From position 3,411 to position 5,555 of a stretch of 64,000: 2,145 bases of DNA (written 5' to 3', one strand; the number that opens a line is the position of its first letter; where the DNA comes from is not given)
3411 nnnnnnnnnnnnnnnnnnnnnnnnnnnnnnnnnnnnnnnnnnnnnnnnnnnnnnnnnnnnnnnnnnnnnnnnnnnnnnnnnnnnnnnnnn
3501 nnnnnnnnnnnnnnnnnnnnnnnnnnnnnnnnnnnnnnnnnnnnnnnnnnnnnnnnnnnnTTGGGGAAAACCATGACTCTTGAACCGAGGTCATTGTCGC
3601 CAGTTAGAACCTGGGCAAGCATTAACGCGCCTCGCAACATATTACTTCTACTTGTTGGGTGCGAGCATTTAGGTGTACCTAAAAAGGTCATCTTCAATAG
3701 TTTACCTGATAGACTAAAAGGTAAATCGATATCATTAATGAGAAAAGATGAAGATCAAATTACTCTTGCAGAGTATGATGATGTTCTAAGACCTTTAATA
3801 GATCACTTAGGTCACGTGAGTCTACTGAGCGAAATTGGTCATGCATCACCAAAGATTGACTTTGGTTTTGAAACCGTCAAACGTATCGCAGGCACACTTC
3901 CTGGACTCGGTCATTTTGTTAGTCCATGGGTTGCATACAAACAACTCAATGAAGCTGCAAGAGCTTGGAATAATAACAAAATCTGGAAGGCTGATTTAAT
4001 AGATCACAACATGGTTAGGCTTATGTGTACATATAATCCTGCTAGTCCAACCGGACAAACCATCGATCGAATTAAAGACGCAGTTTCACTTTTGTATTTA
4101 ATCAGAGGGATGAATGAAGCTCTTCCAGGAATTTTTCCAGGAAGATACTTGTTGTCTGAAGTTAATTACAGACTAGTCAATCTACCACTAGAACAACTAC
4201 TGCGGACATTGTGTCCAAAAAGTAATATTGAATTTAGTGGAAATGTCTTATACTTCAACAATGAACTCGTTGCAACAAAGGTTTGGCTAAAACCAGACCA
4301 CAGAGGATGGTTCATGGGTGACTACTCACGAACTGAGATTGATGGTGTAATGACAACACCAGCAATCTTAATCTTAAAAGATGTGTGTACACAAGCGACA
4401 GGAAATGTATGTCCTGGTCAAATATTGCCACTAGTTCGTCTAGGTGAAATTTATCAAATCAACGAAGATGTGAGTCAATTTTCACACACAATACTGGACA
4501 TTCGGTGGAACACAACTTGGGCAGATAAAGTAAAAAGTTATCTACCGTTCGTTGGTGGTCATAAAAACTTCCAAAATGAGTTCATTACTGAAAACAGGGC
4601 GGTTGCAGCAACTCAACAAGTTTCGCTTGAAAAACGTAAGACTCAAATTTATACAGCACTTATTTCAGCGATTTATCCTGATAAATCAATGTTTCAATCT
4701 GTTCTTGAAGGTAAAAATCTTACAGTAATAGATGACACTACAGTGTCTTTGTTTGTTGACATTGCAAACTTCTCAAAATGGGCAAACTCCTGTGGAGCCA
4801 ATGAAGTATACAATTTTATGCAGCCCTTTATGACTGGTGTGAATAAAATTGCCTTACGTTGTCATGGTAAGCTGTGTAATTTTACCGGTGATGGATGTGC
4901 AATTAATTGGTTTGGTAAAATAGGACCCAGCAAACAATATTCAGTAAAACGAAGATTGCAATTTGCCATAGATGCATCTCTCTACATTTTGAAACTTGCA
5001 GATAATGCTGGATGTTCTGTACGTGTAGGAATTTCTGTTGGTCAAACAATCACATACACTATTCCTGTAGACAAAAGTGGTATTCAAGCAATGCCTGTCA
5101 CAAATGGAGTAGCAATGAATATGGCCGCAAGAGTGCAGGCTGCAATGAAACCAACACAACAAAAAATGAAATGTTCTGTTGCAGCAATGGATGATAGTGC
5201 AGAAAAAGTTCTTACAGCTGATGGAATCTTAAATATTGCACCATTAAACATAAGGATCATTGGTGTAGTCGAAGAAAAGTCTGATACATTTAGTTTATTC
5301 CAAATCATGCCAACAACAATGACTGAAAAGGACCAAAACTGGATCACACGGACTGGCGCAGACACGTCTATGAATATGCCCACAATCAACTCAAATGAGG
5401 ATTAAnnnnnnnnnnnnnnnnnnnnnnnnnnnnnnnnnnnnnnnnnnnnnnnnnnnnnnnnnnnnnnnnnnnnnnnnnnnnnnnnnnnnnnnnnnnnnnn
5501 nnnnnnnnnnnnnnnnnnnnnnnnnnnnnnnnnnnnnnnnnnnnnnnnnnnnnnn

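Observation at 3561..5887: GC-elevated class III nucleotidyl cyclase with a 385-aa unknown N-terminal domain plus orphan small ORF, abutting the 3' end of tRNA-Thr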

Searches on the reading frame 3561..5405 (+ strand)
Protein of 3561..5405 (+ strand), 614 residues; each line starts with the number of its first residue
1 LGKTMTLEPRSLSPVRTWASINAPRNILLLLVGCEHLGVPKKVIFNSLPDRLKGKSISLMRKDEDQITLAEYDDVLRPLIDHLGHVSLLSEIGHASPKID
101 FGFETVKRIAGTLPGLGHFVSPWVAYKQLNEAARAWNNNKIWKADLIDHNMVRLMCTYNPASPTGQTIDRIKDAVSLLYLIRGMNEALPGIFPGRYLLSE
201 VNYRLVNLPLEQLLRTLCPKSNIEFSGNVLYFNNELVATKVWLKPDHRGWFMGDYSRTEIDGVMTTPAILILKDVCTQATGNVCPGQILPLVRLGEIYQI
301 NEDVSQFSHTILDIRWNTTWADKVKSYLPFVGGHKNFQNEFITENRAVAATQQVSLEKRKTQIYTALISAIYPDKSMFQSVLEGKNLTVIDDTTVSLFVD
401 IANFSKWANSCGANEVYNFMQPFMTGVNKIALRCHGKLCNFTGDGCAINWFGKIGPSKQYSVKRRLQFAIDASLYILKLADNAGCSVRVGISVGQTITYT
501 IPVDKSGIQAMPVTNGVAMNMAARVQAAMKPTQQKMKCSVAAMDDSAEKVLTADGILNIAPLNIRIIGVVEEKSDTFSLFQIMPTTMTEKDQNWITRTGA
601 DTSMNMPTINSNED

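Call 4: search_protein_families(library=pfam, proteins=[window:3561-5405:+], max_evalue=1)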
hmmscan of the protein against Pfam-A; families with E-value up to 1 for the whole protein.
window:3561-5405:+ (614 aa): 3 families
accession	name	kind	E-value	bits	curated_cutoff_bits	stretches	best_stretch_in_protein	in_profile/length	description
PF00211.25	Guanylate_cyc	-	0.002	18.2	21.9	1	397-541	12-152/183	Adenylate and Guanylate cyclase catalytic domain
PF06869.18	DUF1258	-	0.016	15.1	33.1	1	277-325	28-76/253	Protein of unknown function (DUF1258)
PF19004.6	DUF5733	-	0.22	12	27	1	352-404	26-75/115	Family of unknown function (DUF5733)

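Call 5: search_protein_families(library=padloc, proteins=[window:3561-5405:+], max_evalue=1)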
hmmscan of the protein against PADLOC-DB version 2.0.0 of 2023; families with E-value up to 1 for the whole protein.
window:3561-5405:+ (614 aa): 3 families
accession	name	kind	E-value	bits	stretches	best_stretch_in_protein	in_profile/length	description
PDLC00734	PycC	-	7.8e-08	29.8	1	386-537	182-331/374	Pycsar cyclase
PDLC02367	PycC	-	1.7e-05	22.4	1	391-533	43-181/226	-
PDLC02370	PycC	-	0.015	12.7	1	394-470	82-157/340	-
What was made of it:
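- Closest known: Pycsar PycC pyrimidine cyclases. Same: PADLOC PycC models match weakly (call 5).
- PADLOC PycC models are the best library hit for the window protein (E=7.8e-8, call 5).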

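Call 7: find_homologous_proteins(query=window:3561-5405:+, max_evalue=0.001)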
Query window:3561-5405:+ (614 aa): 6 proteins with E <= 0.001 among 8000 candidates.
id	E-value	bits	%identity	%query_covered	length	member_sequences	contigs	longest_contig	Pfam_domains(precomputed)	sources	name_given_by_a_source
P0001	0.0e+0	1404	100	99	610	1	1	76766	-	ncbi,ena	-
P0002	4.0e-151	523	44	95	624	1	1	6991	-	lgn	-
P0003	9.2e-140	485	41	97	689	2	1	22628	-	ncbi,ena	-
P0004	1.4e-138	481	44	93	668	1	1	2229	-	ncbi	-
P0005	4.4e-134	466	40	98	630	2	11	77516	-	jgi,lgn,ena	-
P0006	2.6e-128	447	39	99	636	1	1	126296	-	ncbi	-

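Call 8: search_solved_structures(query=window:3561-5405:+, max_evalue=1, show_alignments=3)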
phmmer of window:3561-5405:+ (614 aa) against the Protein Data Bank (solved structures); distinct sequences matched with E-value up to 1: 6.
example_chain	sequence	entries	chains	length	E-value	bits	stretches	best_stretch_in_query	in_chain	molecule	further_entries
5x4t_A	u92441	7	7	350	0.0055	18.6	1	370-539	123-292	Photoactivated adenylyl cyclase | Family 3 adenylate cyclase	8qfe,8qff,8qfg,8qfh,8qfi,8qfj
9f1z_A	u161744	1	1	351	0.0055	18.6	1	370-539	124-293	Family 3 adenylate cyclase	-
5x4u_A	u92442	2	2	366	0.006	18.5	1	370-539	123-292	Photoactivated adenylyl cyclase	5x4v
4yus_A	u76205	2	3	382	0.0067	18.3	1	370-539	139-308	Family 3 adenylate cyclase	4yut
9f1w_A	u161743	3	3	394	0.0072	18.2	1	370-539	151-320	Family 3 adenylate cyclase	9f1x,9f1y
3r5g_A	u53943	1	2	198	0.13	14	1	397-463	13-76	CyaB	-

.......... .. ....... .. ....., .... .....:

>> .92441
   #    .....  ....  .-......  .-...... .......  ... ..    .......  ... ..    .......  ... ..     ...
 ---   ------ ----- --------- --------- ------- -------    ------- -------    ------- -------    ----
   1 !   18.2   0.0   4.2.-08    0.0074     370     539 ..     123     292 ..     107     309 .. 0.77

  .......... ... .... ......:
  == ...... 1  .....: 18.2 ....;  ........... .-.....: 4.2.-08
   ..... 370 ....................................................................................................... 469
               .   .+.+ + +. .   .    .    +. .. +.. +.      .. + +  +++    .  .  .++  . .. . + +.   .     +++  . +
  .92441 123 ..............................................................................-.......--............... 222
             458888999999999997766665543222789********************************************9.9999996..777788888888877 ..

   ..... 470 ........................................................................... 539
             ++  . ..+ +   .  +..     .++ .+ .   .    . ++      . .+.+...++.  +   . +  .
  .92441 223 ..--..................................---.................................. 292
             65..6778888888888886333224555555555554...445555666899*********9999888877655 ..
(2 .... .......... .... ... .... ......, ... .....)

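Call 10: find_encoding_contigs(protein=P0001, flank=10000, max_places=3)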
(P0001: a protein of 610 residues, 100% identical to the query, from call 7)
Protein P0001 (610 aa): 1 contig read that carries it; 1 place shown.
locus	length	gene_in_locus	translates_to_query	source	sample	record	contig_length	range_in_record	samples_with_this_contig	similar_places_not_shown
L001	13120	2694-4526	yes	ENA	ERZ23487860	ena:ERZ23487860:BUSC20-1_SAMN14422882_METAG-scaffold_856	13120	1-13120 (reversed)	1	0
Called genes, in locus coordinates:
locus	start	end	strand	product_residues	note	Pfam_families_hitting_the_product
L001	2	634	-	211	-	?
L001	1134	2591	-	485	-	PF01553:Acyltransferase, PF12710:HAD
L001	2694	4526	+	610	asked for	-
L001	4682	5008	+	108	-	-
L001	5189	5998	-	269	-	PF25063:ARM_TT21_C (faint), PF00515:TPR_1 (faint), PF23914:TPR_CcmH_CycH (faint), PF14559:TPR_19 (faint), PF13424:TPR_12 (faint), PF13431:TPR_17 (faint), PF07719:TPR_2 (faint)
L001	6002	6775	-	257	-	PF00121:TIM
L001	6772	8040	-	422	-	PF00675:Peptidase_M16, PF05193:Peptidase_M16_C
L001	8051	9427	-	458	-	PF28494:GlyRS_ins_1 (faint), PF00587:tRNA-synt_2b, PF03129:HGTP_anticodon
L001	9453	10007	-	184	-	PF01765:RRF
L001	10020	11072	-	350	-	PF14870:PSII_BNR (weak), PF25852:DUF6242_C (faint), PF02012:BNR (faint), PF15902:Sortilin-Vps10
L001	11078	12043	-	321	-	PF13177:DNA_pol3_delta2, PF00004:AAA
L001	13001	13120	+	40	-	?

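Call 11: find_encoding_contigs(protein=P0006, flank=10000, max_places=3)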
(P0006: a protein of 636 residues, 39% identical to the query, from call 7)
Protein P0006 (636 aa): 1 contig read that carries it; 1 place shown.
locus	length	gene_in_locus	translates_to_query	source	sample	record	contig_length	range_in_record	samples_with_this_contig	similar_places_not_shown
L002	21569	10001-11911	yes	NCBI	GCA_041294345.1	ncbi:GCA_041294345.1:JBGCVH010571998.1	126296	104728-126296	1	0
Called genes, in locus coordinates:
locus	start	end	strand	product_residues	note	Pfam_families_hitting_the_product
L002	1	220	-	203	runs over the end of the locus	PF20108:DUF6498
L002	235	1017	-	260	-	-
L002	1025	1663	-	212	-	-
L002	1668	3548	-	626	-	PF09471:Peptidase_M64 (faint)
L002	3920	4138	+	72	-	-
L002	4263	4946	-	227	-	-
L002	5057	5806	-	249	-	PF04264:YceI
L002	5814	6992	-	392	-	PF00070:Pyr_redox (faint), PF00890:FAD_binding_2 (faint), PF01266:DAO (faint), PF05834:Lycopene_cycl (faint), PF07992:Pyr_redox_2, PF13241:NAD_binding_7 (faint), PF13450:NAD_binding_8 (faint), PF13738:Pyr_redox_3 (faint), +1 more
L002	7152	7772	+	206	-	-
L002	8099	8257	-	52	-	-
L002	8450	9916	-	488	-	PF01553:Acyltransferase, PF12710:HAD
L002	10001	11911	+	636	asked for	-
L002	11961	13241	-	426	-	-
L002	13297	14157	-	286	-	PF13181:TPR_8 (faint), PF07719:TPR_2 (faint), PF13428:TPR_14 (faint), PF25063:ARM_TT21_C (faint), PF00515:TPR_1 (faint), PF14559:TPR_19 (weak), PF13424:TPR_12 (weak), PF13432:TPR_16 (weak), +1 more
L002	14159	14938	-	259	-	PF00121:TIM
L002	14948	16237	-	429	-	PF00675:Peptidase_M16, PF05193:Peptidase_M16_C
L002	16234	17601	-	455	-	PF00587:tRNA-synt_2b, PF03129:HGTP_anticodon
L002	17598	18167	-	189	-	PF01765:RRF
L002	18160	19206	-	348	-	PF25852:DUF6242_C (faint), PF03174:CHB_HEX_C (faint), PF14870:PSII_BNR, PF15902:Sortilin-Vps10 (weak)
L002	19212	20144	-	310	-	PF13177:DNA_pol3_delta2, PF00004:AAA (weak)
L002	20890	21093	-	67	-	-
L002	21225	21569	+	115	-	?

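Call 12: find_encoding_contigs(protein=P0005, flank=10000, max_places=4)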
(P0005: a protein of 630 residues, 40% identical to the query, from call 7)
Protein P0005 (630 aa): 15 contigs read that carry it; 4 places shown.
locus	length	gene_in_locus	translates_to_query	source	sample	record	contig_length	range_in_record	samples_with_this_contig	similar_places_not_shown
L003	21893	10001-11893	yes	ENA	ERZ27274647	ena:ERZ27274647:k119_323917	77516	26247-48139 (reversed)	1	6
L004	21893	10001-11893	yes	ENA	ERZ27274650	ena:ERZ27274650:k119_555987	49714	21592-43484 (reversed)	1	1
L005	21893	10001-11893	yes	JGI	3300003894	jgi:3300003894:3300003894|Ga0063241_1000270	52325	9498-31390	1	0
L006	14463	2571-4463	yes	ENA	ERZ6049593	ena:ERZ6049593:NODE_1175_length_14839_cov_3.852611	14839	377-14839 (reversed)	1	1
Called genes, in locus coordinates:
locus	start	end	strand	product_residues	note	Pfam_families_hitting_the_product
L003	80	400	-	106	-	-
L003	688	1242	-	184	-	-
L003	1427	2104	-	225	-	PF03883:H2O2_YaaD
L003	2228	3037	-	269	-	PF11617:Cu-binding_MopE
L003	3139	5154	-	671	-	PF04127:DFP, PF00596:Aldolase_II, PF13508:Acetyltransf_7 (faint), PF00293:NUDIX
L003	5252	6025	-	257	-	PF04264:YceI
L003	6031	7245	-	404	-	PF13738:Pyr_redox_3 (faint), PF00070:Pyr_redox (faint), PF07992:Pyr_redox_2, PF22366:NDH2_C (faint)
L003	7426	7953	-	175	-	-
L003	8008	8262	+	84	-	-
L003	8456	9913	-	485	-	PF01553:Acyltransferase, PF12710:HAD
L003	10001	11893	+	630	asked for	-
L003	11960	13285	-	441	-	-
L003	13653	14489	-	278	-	PF13371:TPR_9 (faint), PF07719:TPR_2 (faint), PF13428:TPR_14 (faint), PF14559:TPR_19 (weak), PF23914:TPR_CcmH_CycH (weak), PF13424:TPR_12 (weak), PF13414:TPR_11 (weak), PF13432:TPR_16, +3 more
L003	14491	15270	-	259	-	PF00121:TIM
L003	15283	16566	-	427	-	PF00675:Peptidase_M16, PF05193:Peptidase_M16_C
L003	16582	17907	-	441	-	-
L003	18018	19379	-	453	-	PF00587:tRNA-synt_2b, PF03129:HGTP_anticodon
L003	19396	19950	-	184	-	PF01765:RRF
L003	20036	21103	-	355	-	PF14870:PSII_BNR (weak), PF02012:BNR (faint), PF15902:Sortilin-Vps10 (weak), PF14870:PSII_BNR (weak), PF15902:Sortilin-Vps10 (weak)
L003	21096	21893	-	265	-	PF13177:DNA_pol3_delta2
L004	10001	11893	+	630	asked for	-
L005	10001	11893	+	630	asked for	-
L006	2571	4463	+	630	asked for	-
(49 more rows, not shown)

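Call 13: find_encoding_contigs(protein=P0003, flank=10000, max_places=3)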
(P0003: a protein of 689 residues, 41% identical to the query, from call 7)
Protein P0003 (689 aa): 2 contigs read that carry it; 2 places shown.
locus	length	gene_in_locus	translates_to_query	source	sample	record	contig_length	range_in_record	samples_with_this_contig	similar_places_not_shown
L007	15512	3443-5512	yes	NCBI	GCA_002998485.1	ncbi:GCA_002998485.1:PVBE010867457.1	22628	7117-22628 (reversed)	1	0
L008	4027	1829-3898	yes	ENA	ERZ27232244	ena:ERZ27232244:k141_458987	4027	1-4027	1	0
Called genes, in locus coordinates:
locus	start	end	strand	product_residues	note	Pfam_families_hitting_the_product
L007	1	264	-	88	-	?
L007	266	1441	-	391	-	PF07992:Pyr_redox_2, PF00070:Pyr_redox (weak)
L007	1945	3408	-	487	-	PF01553:Acyltransferase, PF12710:HAD, PF08282:Hydrolase_3 (faint)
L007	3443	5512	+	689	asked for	-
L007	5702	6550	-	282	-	PF13428:TPR_14 (faint), PF25064:ARM_TT21_5th (faint), PF13181:TPR_8 (faint), PF07719:TPR_2 (faint), PF14559:TPR_19 (faint), PF13431:TPR_17 (weak), PF13414:TPR_11 (faint), PF23914:TPR_CcmH_CycH (weak), +1 more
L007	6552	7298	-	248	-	PF00121:TIM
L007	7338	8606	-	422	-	PF00675:Peptidase_M16, PF05193:Peptidase_M16_C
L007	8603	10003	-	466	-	PF28494:GlyRS_ins_1 (weak), PF00587:tRNA-synt_2b, PF03129:HGTP_anticodon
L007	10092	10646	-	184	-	PF01765:RRF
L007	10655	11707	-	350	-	PF25852:DUF6242_C (faint), PF02012:BNR (faint), PF14870:PSII_BNR (weak), PF15902:Sortilin-Vps10 (weak)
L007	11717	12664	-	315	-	PF13177:DNA_pol3_delta2, PF00004:AAA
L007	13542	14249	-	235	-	-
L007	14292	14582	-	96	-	-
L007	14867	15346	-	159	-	-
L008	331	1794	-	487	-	PF01553:Acyltransferase, PF12710:HAD, PF08282:Hydrolase_3 (faint)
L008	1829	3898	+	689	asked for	-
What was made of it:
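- The slot next to the tRNA is variable between lineages (calls 11-13).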

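Call 20: find_related_loci(query=A1, collection=genome_contigs, flank=8000)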
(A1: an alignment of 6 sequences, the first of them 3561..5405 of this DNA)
Query A1 (614 aa) in genome_contigs; peptide patterns used: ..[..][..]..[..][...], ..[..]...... (x = any residue, [..] = any of these).
89 stretches matched a pattern; 1 encode a relative of the query (tblastn E <= 1e-3); 1 distinct loci.
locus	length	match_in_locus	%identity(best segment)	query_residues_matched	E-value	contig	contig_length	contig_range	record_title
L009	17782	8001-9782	40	11-609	1e-137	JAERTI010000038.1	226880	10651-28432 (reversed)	MAG: Candidatus Uhrbacteria bacterium isolate BH28 c_000000007357, whole genome shotgun sequence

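Call 34: search_protein_families(library=ncbifam, proteins=[window:3561-5405:+], max_evalue=0.1)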
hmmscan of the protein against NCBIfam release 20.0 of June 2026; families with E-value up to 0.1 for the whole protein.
window:3561-5405:+ (614 aa): 0 families

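Call 43: predict_structure(alignment_id=A1)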
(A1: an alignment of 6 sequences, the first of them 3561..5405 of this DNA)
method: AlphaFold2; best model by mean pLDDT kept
length: 614 residues; sequences in the alignment: 6
mean_pLDDT: 70.5   pTM: 0.47
mean pLDDT of the five models: 70.5, 69.6, 68.7, 60.3, 52.9
residues with pLDDT >= 90: 82; 70-90: 275; 50-70: 152; < 50: 105
segments of 3 or more residues with pLDDT < 50: 1-19, 101-123, 160-166, 328-352, 555-558, 599-614
pLDDT, mean of each block of 10 residues (from residue 1): 28 35 73 81 86 82 71 81 78 59 42 46 49 55 65 68 49 63 55 54 83 86 91 94 85 87 86 88 80 88 75 69 51 44 43 50 53 67 72 92 80 70 81 82 79 85 90 89 85 88 55 82 91 86 90 56 78 80 73 61 29 30
secondary structure, 60 per line:
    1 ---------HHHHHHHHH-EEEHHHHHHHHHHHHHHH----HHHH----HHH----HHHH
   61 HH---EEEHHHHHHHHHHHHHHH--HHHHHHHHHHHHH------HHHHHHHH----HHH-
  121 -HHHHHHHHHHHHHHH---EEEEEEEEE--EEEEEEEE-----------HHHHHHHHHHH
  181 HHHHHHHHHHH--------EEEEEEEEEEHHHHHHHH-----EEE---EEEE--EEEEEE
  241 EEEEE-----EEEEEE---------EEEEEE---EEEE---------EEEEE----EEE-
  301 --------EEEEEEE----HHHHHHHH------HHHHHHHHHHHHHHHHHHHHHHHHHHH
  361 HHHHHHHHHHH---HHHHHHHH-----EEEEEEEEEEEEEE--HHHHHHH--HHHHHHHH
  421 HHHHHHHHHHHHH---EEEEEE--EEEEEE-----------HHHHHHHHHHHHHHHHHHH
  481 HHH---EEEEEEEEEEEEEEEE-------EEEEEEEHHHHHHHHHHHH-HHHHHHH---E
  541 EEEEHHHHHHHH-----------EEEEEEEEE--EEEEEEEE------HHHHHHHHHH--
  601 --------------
elements in order: H10-18 E20-22 H23-37 H42-45 H57-62 E66-68 H69-83 H86-98 H105-112 H122-136 E140-148 E151-158 H170-191 E200-209 H210-217 E223-225 E229-232 E235-245 E251-256 E266-271 E275-278 E288-292 E297-299 E309-315 H320-327 H334-371 H375-382 E388-401 H404-410 H413-433 E437-442 E445-450 H462-483 E487-502 E510-516 H517-528 H530-536 E540-544 H545-552 E564-572 E575-582 H589-598

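Call 46: search_protein_families(library=pfam, alignment_id=A4, max_evalue=0.01)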
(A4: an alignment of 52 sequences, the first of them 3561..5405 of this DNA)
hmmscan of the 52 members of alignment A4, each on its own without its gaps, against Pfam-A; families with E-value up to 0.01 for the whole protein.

A. member 1, window:3561-5405:+ (614 aa): 1 family
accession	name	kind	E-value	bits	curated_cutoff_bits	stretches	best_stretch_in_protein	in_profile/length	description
PF00211.25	Guanylate_cyc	-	0.002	18.2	21.9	1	397-541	12-152/183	Adenylate and Guanylate cyclase catalytic domain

B. families by the number of members that match (of 52 scanned): 3 families
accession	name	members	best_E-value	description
PF00211.25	Guanylate_cyc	34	4.7e-17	Adenylate and Guanylate cyclase catalytic domain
PF00990.26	GGDEF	1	0.0055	Diguanylate cyclase, GGDEF domain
PF19969.4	VMAP-M8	1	0.0083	vWA-MoxR associated protein middle region (VMAP-M) 8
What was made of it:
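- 34 of the 52 aligned sequences (the window protein plus 51 database proteins) match Pfam Guanylate_cyc, and no other C-terminal domain recurs (call 46).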

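Call 97: search_protein_families(library=padloc, proteins=[P0003, P0006], max_evalue=0.01)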
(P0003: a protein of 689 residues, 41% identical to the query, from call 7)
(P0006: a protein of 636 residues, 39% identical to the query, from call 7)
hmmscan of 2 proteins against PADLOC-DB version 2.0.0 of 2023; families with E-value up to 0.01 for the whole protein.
P0003 (689 aa): 2 families
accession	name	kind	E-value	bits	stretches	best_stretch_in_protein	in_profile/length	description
PDLC00734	PycC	-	1.5e-06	25.6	1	407-553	184-329/374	Pycsar cyclase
PDLC02367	PycC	-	3.8e-05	21.2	1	412-546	43-175/226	-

P0006 (636 aa): 1 family
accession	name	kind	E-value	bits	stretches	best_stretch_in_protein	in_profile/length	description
PDLC00734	PycC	-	9.7e-07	26.2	1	399-544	178-321/374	Pycsar cyclase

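Call 98: search_protein_families(library=pfam, proteins=[P0003, P0006], max_evalue=0.01)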
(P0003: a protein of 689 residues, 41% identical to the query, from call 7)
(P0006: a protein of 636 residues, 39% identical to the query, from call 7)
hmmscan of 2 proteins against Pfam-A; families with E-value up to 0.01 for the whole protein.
P0003 (689 aa): 1 family
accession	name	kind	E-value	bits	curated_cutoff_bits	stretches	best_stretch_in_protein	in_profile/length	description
PF00211.25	Guanylate_cyc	-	7e-05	22.9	21.9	1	412-581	7-171/183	Adenylate and Guanylate cyclase catalytic domain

P0006 (636 aa): 0 families

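Call 100: search_dna_similar(query=window:3561-5405:+, collection=phages, mode=protein, max_evalue=0.001, max_rows=10)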
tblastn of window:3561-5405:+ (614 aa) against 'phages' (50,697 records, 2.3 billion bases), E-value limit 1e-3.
No match.

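Call 105: search_protein_families(library=phrogs, proteins=[window:3561-5405:+], max_evalue=0.01)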
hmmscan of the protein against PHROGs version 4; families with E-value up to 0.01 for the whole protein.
window:3561-5405:+ (614 aa): 0 families
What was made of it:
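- There is no phage or PHROG match (calls 100, 105).
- Tried and rejected: There is no phage match by tblastn (call 100) and no PHROG hit (call 105).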

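Call 117: search_protein_families(library=ncbifam, proteins=[L003:11960-13285:-], max_evalue=0.01)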
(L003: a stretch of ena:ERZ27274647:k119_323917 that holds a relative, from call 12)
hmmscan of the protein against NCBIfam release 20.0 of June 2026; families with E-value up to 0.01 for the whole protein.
L003:11960-13285:- (441 aa): 0 families
